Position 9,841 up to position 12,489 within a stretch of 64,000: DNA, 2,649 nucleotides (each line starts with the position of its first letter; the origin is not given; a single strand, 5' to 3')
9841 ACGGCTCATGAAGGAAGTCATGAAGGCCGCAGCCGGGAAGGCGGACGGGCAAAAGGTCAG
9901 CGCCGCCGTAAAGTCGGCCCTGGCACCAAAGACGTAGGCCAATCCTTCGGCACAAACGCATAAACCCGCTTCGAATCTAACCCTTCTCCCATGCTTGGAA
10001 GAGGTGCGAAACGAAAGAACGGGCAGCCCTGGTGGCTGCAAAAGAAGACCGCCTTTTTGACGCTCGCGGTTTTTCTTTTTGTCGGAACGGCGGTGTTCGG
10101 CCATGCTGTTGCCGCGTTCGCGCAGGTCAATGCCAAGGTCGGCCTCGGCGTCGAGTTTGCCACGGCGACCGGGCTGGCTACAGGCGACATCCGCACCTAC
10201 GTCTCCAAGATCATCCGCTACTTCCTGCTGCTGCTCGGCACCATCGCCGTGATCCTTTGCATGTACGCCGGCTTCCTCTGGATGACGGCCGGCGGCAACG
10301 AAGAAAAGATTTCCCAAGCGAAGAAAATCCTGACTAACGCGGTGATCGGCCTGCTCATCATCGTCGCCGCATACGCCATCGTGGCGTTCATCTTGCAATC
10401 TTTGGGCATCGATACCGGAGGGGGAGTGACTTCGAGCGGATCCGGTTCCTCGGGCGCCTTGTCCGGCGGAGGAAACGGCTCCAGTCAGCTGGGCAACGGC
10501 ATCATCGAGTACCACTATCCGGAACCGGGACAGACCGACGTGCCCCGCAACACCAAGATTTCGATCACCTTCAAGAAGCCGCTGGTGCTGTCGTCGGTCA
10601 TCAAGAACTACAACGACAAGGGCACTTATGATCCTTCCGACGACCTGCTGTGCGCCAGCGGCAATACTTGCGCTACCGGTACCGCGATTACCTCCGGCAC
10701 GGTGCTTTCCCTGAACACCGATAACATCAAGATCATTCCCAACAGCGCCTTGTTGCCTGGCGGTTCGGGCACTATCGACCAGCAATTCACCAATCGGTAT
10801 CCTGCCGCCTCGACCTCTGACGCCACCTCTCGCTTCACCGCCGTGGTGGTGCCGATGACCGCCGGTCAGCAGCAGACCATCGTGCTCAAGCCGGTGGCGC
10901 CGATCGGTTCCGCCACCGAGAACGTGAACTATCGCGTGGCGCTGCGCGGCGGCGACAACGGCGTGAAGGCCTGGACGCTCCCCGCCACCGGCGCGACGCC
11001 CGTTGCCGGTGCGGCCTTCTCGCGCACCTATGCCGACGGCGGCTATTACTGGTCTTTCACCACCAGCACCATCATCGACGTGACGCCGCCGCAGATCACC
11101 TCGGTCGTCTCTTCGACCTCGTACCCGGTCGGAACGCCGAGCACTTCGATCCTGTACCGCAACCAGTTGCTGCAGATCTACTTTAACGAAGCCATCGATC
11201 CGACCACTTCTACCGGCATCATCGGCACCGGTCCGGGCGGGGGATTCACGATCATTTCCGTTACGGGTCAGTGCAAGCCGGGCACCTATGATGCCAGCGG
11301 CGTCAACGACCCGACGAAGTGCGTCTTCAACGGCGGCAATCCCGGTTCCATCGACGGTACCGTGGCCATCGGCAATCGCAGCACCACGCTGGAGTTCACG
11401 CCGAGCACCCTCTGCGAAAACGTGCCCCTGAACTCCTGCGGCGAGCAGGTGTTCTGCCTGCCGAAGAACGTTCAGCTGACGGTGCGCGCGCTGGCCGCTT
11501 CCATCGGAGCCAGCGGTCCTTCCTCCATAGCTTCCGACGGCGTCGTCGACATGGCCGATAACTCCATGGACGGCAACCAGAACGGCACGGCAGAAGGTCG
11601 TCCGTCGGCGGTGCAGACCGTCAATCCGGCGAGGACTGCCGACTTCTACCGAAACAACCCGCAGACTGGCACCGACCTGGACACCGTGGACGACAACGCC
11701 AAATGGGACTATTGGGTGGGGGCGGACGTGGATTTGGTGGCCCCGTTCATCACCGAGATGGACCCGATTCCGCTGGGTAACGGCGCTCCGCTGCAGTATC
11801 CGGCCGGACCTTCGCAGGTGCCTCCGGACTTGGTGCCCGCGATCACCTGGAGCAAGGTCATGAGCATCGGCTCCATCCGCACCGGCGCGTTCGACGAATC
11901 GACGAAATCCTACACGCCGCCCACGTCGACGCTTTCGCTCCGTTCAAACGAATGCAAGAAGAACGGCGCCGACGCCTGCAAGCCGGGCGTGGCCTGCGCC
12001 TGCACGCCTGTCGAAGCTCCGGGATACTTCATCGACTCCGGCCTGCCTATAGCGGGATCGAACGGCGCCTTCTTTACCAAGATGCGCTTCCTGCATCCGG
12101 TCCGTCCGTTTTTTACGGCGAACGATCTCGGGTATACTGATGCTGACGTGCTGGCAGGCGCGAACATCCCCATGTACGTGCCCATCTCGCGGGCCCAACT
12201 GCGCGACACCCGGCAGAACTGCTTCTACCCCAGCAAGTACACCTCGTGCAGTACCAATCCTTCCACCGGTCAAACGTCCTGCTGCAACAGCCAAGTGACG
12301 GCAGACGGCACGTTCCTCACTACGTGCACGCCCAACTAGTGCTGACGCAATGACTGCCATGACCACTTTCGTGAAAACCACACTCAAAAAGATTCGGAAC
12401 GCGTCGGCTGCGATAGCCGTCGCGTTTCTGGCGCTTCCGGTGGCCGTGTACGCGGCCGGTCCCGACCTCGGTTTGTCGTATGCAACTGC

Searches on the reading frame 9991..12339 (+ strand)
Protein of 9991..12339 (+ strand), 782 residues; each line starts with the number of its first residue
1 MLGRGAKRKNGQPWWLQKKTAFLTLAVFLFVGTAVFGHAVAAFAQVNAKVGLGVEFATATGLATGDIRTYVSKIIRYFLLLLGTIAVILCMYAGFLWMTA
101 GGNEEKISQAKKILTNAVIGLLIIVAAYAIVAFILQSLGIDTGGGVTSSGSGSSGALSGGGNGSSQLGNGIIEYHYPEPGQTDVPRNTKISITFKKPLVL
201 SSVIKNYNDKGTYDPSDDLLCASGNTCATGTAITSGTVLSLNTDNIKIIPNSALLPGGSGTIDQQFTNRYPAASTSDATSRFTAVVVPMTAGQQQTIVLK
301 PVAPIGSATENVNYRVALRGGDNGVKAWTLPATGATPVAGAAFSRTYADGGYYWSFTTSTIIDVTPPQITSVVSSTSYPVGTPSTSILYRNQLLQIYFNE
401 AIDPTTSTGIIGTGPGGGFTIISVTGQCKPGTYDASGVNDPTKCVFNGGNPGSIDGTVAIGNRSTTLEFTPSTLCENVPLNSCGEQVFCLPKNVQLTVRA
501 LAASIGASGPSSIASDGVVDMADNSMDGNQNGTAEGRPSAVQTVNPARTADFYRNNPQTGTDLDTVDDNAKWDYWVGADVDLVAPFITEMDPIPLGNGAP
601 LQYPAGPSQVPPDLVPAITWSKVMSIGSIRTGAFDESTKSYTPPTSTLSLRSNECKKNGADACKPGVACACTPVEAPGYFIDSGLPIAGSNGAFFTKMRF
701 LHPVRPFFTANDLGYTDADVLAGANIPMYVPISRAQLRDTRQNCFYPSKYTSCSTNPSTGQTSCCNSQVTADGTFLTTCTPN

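Call 7: search_protein_families(library=pfam, proteins=[window:9991-12339:+], max_evalue=0.01)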
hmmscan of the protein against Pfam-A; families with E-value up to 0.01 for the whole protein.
window:9991-12339:+ (782 aa): 3 families
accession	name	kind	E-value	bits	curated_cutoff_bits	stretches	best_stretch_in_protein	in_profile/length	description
PF18895.5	T4SS_pilin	-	7.9e-08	32.7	26.6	1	67-134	5-71/71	Type IV secretion system pilin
PF13205.12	Big_5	-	0.00011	23.4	23.6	1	175-257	10-76/105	Bacterial Ig-like domain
PF02322.20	Cyt_bd_oxida_II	-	0.00011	22.1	35.6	1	26-132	118-209/302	Cytochrome bd terminal oxidase subunit II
